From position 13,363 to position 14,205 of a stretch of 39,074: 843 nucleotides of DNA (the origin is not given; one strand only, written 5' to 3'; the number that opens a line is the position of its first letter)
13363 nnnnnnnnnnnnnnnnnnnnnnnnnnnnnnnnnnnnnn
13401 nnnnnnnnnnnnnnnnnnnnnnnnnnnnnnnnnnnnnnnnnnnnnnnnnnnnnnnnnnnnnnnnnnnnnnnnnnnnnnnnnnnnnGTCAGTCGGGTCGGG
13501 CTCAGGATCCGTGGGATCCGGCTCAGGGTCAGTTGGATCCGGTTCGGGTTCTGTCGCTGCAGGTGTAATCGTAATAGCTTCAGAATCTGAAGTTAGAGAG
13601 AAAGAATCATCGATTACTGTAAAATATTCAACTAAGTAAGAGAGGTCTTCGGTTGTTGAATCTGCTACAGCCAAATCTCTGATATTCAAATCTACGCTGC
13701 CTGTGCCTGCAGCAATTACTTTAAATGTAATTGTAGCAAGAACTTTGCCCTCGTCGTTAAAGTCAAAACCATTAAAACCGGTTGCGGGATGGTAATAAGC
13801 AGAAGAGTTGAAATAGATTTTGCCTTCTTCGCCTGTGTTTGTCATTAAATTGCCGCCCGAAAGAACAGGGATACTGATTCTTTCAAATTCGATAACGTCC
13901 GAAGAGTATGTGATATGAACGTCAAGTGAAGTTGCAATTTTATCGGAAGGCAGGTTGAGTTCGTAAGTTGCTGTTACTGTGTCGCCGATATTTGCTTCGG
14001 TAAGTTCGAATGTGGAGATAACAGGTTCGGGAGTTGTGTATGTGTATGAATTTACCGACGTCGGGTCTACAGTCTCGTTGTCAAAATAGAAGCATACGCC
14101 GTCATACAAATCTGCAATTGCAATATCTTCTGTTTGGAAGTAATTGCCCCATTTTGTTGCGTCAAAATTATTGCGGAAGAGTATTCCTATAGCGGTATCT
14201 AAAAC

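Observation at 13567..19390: Single cohesin and single dockerin encoded in adjacent genes: a predicted cognate pair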

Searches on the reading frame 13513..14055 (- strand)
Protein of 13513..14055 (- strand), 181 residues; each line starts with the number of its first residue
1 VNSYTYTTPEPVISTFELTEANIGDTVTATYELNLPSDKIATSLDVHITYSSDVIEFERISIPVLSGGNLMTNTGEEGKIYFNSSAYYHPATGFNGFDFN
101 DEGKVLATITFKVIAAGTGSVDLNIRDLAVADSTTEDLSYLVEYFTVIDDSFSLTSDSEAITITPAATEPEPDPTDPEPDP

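Call 11: find_homologous_proteins(query=window:13513-14055:-, max_evalue=0.001)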
Query window:13513-14055:-: 183 candidates shared short words with the query, none scored E <= 0.001.

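Call 15: search_solved_structures(query=window:13513-14055:-, max_evalue=10, show_alignments=2)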
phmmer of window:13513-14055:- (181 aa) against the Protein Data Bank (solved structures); distinct sequences matched with E-value up to 10: 3.
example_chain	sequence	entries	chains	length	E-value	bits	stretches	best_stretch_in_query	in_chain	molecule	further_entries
7urp_A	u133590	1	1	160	0.031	17.5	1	21-132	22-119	Ribonucleases G and E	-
10ss_a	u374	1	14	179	0.47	13.6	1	60-147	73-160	Ferrous iron transporter B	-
7fip_A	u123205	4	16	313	1.2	12.3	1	36-101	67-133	Beta-1,2-mannobiose phosphorylase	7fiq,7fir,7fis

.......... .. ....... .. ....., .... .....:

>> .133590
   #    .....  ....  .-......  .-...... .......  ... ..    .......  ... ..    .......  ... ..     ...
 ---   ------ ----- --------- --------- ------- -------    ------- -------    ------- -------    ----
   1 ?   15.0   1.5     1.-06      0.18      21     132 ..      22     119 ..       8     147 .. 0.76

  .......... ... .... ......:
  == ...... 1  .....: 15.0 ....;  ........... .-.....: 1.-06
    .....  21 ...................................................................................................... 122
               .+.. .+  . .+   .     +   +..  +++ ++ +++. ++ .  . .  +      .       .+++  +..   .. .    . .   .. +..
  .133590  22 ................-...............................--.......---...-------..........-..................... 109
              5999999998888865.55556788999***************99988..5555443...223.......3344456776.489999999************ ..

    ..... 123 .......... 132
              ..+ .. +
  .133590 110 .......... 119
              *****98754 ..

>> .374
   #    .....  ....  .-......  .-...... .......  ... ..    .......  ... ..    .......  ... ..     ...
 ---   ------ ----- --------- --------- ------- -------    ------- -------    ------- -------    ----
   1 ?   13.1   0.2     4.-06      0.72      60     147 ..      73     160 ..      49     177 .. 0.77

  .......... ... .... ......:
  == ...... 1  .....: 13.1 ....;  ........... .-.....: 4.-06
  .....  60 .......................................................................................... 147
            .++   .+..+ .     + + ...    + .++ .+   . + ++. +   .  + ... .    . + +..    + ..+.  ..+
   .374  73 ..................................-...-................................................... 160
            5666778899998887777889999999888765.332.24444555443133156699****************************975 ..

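Call 21: predict_structure(protein=window:13513-14055:-)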
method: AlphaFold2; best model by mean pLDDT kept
length: 181 residues; sequences in the alignment: 1
mean_pLDDT: 55.6   pTM: 0.52
mean pLDDT of the five models: 55.6, 54.8, 47.2, 44.1, 38.6
residues with pLDDT >= 90: 0; 70-90: 18; 50-70: 104; < 50: 59
segments of 3 or more residues with pLDDT < 50: 63-101, 146-151, 156-162
pLDDT, mean of each block of 10 residues (from residue 1): 60 69 70 63 61 54 42 36 38 42 58 70 67 55 48 47 49 69 68
secondary structure, 60 per line:
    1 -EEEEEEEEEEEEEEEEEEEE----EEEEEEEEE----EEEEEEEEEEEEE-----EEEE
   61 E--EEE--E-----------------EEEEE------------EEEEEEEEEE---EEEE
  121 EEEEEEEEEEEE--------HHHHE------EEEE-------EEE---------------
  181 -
elements in order: E2-21 E26-34 E39-51 E57-61 E64-66 E87-91 E104-113 E117-132 H141-144 E152-155 E163-165

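Call 26: fold_search(model_id=the predicted structure, library=pdb)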
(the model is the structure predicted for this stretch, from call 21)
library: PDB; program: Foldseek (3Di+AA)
matches with E <= 10: 1124; with E <= 0.001: 0
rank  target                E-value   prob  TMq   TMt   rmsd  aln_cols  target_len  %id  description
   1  6yg8_D                1.0e-02  0.91  0.31  0.11  11.2       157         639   15  Cryo-EM structure of a BcsB pentamer in the context of an assembled Bcs macrocomplex (released 2021-02-24)
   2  6yg8_A                1.6e-02  0.80  0.28  0.10  11.3       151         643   15  Cryo-EM structure of a BcsB pentamer in the context of an assembled Bcs macrocomplex (released 2021-02-24)
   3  7l2z_D                1.6e-02  0.77  0.29  0.11  11.6       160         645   16  Bacterial cellulose synthase BcsB hexamer (released 2021-03-24)
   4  9k09_A                1.6e-02  0.54  0.24  0.14  16.8       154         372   13  Cyanophage A4 portal-tail complex (released 2025-04-09)
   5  9fmt_A                1.6e-02  0.80  0.28  0.10  11.3       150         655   15  Cryo-EM structure of the BcsB hexameric crown from the E. coli cellulose secretion macrocomplex (released 2024-10-16)
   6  3afg_B                1.8e-02  0.28  0.16  0.07  16.6       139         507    9  Crystal structure of ProN-Tk-SP from Thermococcus kodakaraensis (released 2010-08-04)
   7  9fmt_C                2.9e-02  0.75  0.30  0.12   9.1       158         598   16  Cryo-EM structure of the BcsB hexameric crown from the E. coli cellulose secretion macrocomplex (released 2024-10-16)
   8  7vrn_B                3.1e-02  0.12  0.16  0.09  17.0       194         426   16  Structure of infectious bursal disease virus Gt strain (released 2022-03-30)
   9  8ke9_A                3.2e-02  0.35  0.21  0.18  16.0       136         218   10  The CBD domain of cyanophage A-1(L) short tail fiber (released 2024-04-10)
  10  9ues_B                3.4e-02  0.23  0.17  0.09  15.2       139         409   12  Crystal structure of an inactive TKSP mutant in complex with the TKS propeptide (released 2026-02-18)
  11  9fmt_D                3.6e-02  0.57  0.27  0.10  11.4       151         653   16  Cryo-EM structure of the BcsB hexameric crown from the E. coli cellulose secretion macrocomplex (released 2024-10-16)
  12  6yg8_B                3.8e-02  0.57  0.28  0.10  12.2       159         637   16  Cryo-EM structure of a BcsB pentamer in the context of an assembled Bcs macrocomplex (released 2021-02-24)
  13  9fmt_B                4.2e-02  0.63  0.29  0.11  11.7       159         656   16  Cryo-EM structure of the BcsB hexameric crown from the E. coli cellulose secretion macrocomplex (released 2024-10-16)
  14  3afg_A                4.4e-02  0.72  0.24  0.11  10.9       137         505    9  Crystal structure of ProN-Tk-SP from Thermococcus kodakaraensis (released 2010-08-04)
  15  9pr8_B                4.4e-02  0.35  0.21  0.10  12.3       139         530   19  Crystal Structure of the Clostridiodes difficile CspC-CspA heterodimer. (released 2026-01-21)
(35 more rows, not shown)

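Call 30: search_protein_representatives(protein=window:13513-14055:-)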
Query: 181 residues. Proteins with E-value up to 0.001 (for the whole library): 36; up to 1e-10: 6; up to 1e-30: 3. The best 36 are listed.
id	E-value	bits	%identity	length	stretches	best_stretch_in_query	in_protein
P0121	2.0e-108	376.2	100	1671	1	1-181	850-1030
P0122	2.0e-45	171.2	30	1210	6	7-172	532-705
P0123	1.6e-34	135.6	29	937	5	15-179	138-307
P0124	2.2e-30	122.2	32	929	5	16-177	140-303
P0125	1.3e-27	113.2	30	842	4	7-172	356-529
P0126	3.8e-13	66.1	35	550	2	7-178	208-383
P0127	1.6e-09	54.3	30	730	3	20-179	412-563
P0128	2.1e-09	53.9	30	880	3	16-153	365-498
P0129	7.0e-08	49.0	31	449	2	19-151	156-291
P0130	8.5e-08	48.7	37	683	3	60-148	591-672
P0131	1.2e-07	48.2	28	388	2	21-177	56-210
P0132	4.1e-07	46.5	30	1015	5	58-135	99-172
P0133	6.4e-07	45.8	30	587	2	16-167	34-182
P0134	7.8e-07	45.5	33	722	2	62-176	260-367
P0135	4.2e-06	43.2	38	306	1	19-144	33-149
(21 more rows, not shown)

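Call 31: search_protein_families(library=pfam, proteins=[P0122, P0123, P0124, P0125, P0126, P0127, P0128, P0129, P0131, P0135], max_evalue=0.01)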
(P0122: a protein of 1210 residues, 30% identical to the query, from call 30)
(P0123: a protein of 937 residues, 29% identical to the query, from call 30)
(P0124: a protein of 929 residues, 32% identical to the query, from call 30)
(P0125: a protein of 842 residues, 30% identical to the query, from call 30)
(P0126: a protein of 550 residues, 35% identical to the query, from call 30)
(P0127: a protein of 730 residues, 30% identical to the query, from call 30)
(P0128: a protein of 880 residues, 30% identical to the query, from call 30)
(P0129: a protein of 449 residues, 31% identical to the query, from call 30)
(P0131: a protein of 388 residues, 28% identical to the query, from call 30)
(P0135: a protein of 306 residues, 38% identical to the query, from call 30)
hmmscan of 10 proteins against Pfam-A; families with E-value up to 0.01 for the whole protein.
P0122 (1210 aa): 10 families
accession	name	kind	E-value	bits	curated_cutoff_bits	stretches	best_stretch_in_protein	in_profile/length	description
PF04886.17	PT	-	1.6e-23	82.4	26.2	3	315-349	2-36/36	PT disordered repeat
PF00404.24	Dockerin_1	-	1.8e-13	50.9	22.9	1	35-90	1-56/57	Dockerin type I domain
PF06794.17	UPF0270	-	1.1e-06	29.1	25.6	0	398-427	32-61/69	Uncharacterised protein family (UPF0270)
PF13202.12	EF-hand_5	-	1.3e-05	24.9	25.9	0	65-80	3-18/25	EF hand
PF09758.14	FPL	-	2.5e-05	24.8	26.1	0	432-483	10-61/148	Uncharacterised conserved protein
PF21550.3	MTIP_N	-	0.00013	22.6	27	0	534-559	41-64/71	Myosin A tail domain interacting protein, N-terminal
PF00036.39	EF-hand_1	-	0.00042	20.1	25.4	0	65-81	4-20/29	EF hand domain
PF11056.14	UvsY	-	0.00044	21.2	22.8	0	555-587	75-107/128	Recombination, repair and ssDNA binding protein UvsY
PF14021.12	TNT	-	0.00076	20.3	27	0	1037-1073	31-67/88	Tuberculosis necrotizing toxin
PF13405.12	EF-hand_6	-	0.0052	16.9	25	0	65-82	4-21/30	EF-hand domain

P0123 (937 aa): 3 families
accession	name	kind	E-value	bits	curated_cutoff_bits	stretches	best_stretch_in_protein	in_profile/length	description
PF00404.24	Dockerin_1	-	2.2e-11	44.2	22.9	1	45-100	1-56/57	Dockerin type I domain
PF17998.7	AgI_II_C2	-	3.6e-09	37.6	27.1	0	789-814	9-34/148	Cell surface antigen I/II C2 terminal domain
PF11056.14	UvsY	-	0.0037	18.2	22.8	0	160-186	82-108/128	Recombination, repair and ssDNA binding protein UvsY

P0124 (929 aa): 2 families
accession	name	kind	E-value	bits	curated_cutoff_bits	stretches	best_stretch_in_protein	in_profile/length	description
PF00963.24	Cohesin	-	3.5e-21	76.3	24.1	4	139-249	4-117/139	Cohesin domain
PF00404.24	Dockerin_1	-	1.6e-09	38.2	22.9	1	43-98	1-56/57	Dockerin type I domain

P0125 (842 aa): 9 families
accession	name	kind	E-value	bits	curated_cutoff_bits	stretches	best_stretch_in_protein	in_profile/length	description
PF04886.17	PT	-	2.8e-15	56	26.2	4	284-314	2-32/36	PT disordered repeat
PF00404.24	Dockerin_1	-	1.2e-13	51.5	22.9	1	35-90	1-56/57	Dockerin type I domain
PF13202.12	EF-hand_5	-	5.8e-06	26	25.9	0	65-80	3-18/25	EF hand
PF16024.10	DUF4785_1st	-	6.9e-05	23.4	24.2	0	562-660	35-130/145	Domain of unknown function (DUF4785) N-terminal domain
PF00036.39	EF-hand_1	-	0.00019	21.2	25.4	0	65-81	4-20/29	EF hand domain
PF22666.2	Glyco_hydro_2_N2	-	0.00058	20.4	27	0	606-673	65-129/167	Glycosyl hydrolase 2 galactose-binding domain-like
PF06794.17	UPF0270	-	0.0023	18.5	25.6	0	406-435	32-61/69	Uncharacterised protein family (UPF0270)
PF13405.12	EF-hand_6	-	0.0025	17.9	25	0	65-82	4-21/30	EF-hand domain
PF13499.12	EF-hand_7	-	0.0067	17.2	30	0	29-82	5-61/67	EF-hand domain pair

P0126 (550 aa): 5 families
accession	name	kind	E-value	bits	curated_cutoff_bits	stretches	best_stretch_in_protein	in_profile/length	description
PF00404.24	Dockerin_1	-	1.1e-16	61.2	22.9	2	45-100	1-56/57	Dockerin type I domain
PF00963.24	Cohesin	-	1.3e-10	42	24.1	2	408-529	3-122/139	Cohesin domain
PF11056.14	UvsY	-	0.00075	20.4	22.8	0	233-265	77-109/128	Recombination, repair and ssDNA binding protein UvsY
PF17998.7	AgI_II_C2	-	0.00085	20.2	27.1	0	407-433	10-36/148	Cell surface antigen I/II C2 terminal domain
PF22320.2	Zona_CL1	-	0.0063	16.8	26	0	310-357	29-76/131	Zonadhesin, first cohesin-like domain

P0127 (730 aa): 1 family
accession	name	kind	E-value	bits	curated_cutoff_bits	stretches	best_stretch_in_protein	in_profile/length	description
PF15418.12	DUF4625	-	0.0019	18.9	27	0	195-252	9-64/131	Domain of unknown function (DUF4625)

P0128 (880 aa): 3 families
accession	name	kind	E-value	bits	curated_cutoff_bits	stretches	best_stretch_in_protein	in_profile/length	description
PF16738.10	CBM26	-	7.4e-33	113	28.1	3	152-216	1-68/70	Starch-binding module 26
PF00963.24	Cohesin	-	2.1e-18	67.3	24.1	3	670-775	10-122/139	Cohesin domain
PF00404.24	Dockerin_1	-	2.4e-05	24.9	22.9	1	810-863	1-54/57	Dockerin type I domain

P0129 (449 aa): 3 families
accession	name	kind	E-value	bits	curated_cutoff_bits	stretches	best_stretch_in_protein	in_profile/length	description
PF00404.24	Dockerin_1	-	6.4e-12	45.9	22.9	1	35-90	1-56/57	Dockerin type I domain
PF13202.12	EF-hand_5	-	4e-05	23.3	25.9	0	65-80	3-18/25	EF hand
PF00036.39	EF-hand_1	-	0.0014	18.5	25.4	0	66-81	5-20/29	EF hand domain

P0131 (388 aa): 1 family
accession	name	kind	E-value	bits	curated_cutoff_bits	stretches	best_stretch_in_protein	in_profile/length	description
PF10738.15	Lpp-LpqN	-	0.0028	17.6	22.4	1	172-246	6-80/174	Probable lipoprotein LpqN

P0135 (306 aa): 0 families

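Call 37: search_solved_structures(query=A1, max_evalue=0.01, show_alignments=1)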
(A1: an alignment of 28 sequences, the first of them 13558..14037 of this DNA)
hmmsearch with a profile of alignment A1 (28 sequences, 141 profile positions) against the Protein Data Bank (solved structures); distinct sequences matched with E-value up to 0.01: 15.
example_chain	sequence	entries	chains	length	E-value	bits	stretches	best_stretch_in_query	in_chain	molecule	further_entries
7urp_A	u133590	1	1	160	1.2e-14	57.9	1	7-118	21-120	Ribonucleases G and E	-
9qf3_A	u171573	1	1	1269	6.4e-08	36.1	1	11-121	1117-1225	Ruminococcus bromii Amy4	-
3l8q_A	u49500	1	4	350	1.5e-05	28.5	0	5-54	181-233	Cellulosomal scaffoldin adaptor protein B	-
4ums_A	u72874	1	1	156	4.4e-05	26.9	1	5-106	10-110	CELLULOSOMAL ANCHORING SCAFFOLDIN B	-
5g5d_A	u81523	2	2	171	0.0002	24.8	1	5-48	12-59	CELLULOSOME ANCHORING PROTEIN COHESIN REGION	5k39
5lxv_A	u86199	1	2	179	0.0011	22.4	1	6-102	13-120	Scaffoldin C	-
4u3s_A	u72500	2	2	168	0.0011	22.4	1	5-64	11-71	Cellulosomal scaffoldin adaptor protein B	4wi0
1tyj_A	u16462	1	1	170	0.0022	21.4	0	3-100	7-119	cellulosomal scaffoldin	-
2y3n_A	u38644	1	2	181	0.0026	21.2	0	3-100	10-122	CELLULOSOMAL SCAFFOLDIN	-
1zv9_A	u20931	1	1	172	0.0049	20.3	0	5-108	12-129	Cellulosomal scaffoldin adaptor protein B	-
1qzn_A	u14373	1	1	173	0.0049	20.3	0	5-108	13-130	cellulosomal scaffoldin adaptor protein B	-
3f2l_A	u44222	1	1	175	0.0055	20.1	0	5-108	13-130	Cellulosomal scaffoldin adaptor protein B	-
3fnk_A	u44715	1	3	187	0.0057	20.1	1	5-54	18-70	Cellulosomal scaffoldin adaptor protein B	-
3bwz_A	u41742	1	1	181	0.0062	20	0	5-108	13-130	Cellulosomal scaffoldin adaptor protein B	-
3ghp_A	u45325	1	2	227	0.0086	19.5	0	5-54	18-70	Cellulosomal scaffoldin adaptor protein B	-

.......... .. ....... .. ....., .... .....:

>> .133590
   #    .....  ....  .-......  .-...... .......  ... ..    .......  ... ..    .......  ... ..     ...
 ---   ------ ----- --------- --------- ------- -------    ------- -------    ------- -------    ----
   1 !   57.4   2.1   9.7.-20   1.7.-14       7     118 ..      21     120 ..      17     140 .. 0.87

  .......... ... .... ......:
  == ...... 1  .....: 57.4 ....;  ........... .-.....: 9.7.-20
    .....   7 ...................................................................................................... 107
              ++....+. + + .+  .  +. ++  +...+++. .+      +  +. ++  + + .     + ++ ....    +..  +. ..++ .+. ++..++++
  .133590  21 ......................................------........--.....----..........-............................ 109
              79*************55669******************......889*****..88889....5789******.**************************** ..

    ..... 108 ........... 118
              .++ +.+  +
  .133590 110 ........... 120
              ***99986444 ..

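Call 41: predict_structure(alignment_id=A1)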
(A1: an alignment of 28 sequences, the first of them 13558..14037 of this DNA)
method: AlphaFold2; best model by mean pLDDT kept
length: 160 residues; sequences in the alignment: 28
mean_pLDDT: 83.3   pTM: 0.77
mean pLDDT of the five models: 83.3, 82.2, 79.1, 78.2, 77.5
residues with pLDDT >= 90: 81; 70-90: 43; 50-70: 33; < 50: 3
segments of 3 or more residues with pLDDT < 50: 1-3
pLDDT, mean of each block of 10 residues (from residue 1): 54 83 90 91 96 95 95 96 74 82 95 91 85 70 67 70
secondary structure, 60 per line:
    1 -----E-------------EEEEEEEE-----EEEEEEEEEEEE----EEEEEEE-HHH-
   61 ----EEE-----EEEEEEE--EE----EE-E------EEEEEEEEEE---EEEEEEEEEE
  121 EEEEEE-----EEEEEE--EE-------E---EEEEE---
elements in order: E20-27 E33-44 E49-55 E65-67 E73-79 E98-107 E111-126 E132-137 E153-157

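Call 44: fold_search(model_id=the predicted structure, library=pdb)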
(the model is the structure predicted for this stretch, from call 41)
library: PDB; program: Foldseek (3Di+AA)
matches with E <= 10: 1996; with E <= 0.001: 38
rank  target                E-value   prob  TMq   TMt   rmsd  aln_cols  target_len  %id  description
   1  4ums                  1.5e-08  1.00  0.67  0.69   3.6       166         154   20  The crystal structure of the seventh ScaB type I cohesin from Pseudobacteroides cellulosolvens (released 2015-05-06)
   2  5nrm_A                2.3e-08  1.00  0.64  0.72   3.9       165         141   19  Crystal structure of the sixth cohesin from Acetivibrio cellulolyticus' scaffoldin B in complex with Cel5 dockerin S51 (released 2018-01-31)
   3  5nrk_A                7.8e-08  1.00  0.60  0.66   4.2       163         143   18  Crystal structure of the sixth cohesin from Acetivibrio cellulolyticus' scaffoldin B in complex with Cel5 dockerin S15 (released 2018-01-31)
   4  2jh2_A                2.3e-07  1.00  0.58  0.68   4.0       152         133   14  X-ray crystal structure of a cohesin-like module from Clostridium perfringens (released 2007-11-06)
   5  2vo8                  3.4e-07  1.00  0.60  0.69   4.2       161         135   11  Cohesin module from Clostridium perfringens ATCC13124 family 33 glycoside hydrolase. (released 2008-09-02)
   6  4dh2_C                4.0e-07  1.00  0.58  0.59   4.2       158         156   16  Crystal structure of Coh-OlpC(Cthe_0452)-Doc435(Cthe_0435) complex: A novel type I Cohesin-Dockerin complex from Clost (released 2012-11-28)
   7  2jh2_C                4.9e-07  1.00  0.60  0.71   4.1       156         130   14  X-ray crystal structure of a cohesin-like module from Clostridium perfringens (released 2007-11-06)
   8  4dh2_A                6.5e-07  1.00  0.60  0.60   4.3       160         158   16  Crystal structure of Coh-OlpC(Cthe_0452)-Doc435(Cthe_0435) complex: A novel type I Cohesin-Dockerin complex from Clost (released 2012-11-28)
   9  3ul4_A                7.2e-07  1.00  0.61  0.67   4.1       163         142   17  Crystal structure of Coh-OlpA(Cthe_3080)-Doc918(Cthe_0918) complex: A novel type I Cohesin-Dockerin complex from Clost (released 2012-11-28)
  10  2w1n                  9.0e-07  1.00  0.56  0.42   4.6       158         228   14  cohesin and fibronectin type-III double module construct from the Clostridium perfringens glycoside hydrolase GH84C (released 2009-02-03)
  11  5lxv_C                9.5e-07  1.00  0.62  0.58   3.9       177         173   15  Crystal structure of Ruminococcus flavefaciens scaffoldin C cohesin in complex with a dockerin from an uncharacterized (released 2016-10-19)
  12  5lxv_A                1.0e-06  1.00  0.61  0.58   4.0       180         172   16  Crystal structure of Ruminococcus flavefaciens scaffoldin C cohesin in complex with a dockerin from an uncharacterized (released 2016-10-19)
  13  2jh2_B                1.9e-06  1.00  0.59  0.69   4.1       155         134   15  X-ray crystal structure of a cohesin-like module from Clostridium perfringens (released 2007-11-06)
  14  4fl4_C                7.0e-06  1.00  0.59  0.34   3.8       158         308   22  Scaffoldin conformation and dynamics revealed by a ternary complex from the Clostridium thermocellum cellulosome (released 2012-06-27)
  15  4fl4_I                7.4e-06  1.00  0.60  0.34   3.8       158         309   22  Scaffoldin conformation and dynamics revealed by a ternary complex from the Clostridium thermocellum cellulosome (released 2012-06-27)
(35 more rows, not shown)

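Call 88: find_related_loci(query=A4, collection=metagenome_contigs, flank=10000)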
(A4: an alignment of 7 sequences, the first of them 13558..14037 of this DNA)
Query A4 (160 aa) in metagenome_contigs; peptide patterns used: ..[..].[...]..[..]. (x = any residue, [..] = any of these).
182 stretches matched a pattern; 7 encode a relative of the query (tblastn E <= 1e-3); 7 distinct loci.
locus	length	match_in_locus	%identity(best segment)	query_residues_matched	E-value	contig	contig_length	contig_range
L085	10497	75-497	33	1-138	1e-12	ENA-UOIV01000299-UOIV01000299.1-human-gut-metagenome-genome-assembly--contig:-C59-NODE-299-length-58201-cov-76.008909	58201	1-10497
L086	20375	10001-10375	32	1-122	2e-11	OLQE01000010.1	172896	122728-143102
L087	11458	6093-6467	30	1-122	2e-10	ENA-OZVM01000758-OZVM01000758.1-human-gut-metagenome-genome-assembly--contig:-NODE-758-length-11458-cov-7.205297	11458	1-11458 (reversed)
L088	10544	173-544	30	1-122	2e-7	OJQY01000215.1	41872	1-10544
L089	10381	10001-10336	27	14-122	3e-7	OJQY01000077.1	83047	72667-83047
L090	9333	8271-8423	39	70-126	4e-6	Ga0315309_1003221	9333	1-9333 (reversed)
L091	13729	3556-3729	34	62-117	9e-5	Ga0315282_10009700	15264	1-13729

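Call 90: search_protein_families(library=pfam, proteins=[L086:4352-8569:+, L086:8942-10909:+], max_evalue=0.001)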
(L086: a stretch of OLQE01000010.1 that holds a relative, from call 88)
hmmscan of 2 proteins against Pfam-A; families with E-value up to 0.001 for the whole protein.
L086:4352-8569:+ (1406 aa): 4 families
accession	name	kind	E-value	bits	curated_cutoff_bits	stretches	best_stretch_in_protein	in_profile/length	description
PF16738.10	CBM26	-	3.6e-62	206.9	28.1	7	1125-1196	1-69/70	Starch-binding module 26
PF00245.25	Alk_phosphatase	-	5.3e-55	187.5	24.4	1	679-951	2-324/423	Alkaline phosphatase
PF00404.24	Dockerin_1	-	2.6e-09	37.6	22.9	1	1338-1392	1-55/57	Dockerin type I domain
PF01676.23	Metalloenzyme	-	1e-08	35.4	24.3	1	873-988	132-228/252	Metalloenzyme superfamily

L086:8942-10909:+ (656 aa): 4 families
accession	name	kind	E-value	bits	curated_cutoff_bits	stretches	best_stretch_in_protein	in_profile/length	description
PF00404.24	Dockerin_1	-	8.8e-14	51.9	22.9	1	41-96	1-56/57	Dockerin type I domain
PF04886.17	PT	-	4.8e-13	48.9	26.2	2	321-355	2-36/36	PT disordered repeat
PF13202.12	EF-hand_5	-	3.2e-06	26.8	25.9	0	71-86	3-18/25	EF hand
PF00036.39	EF-hand_1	-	0.00011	22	25.4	0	71-87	4-20/29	EF hand domain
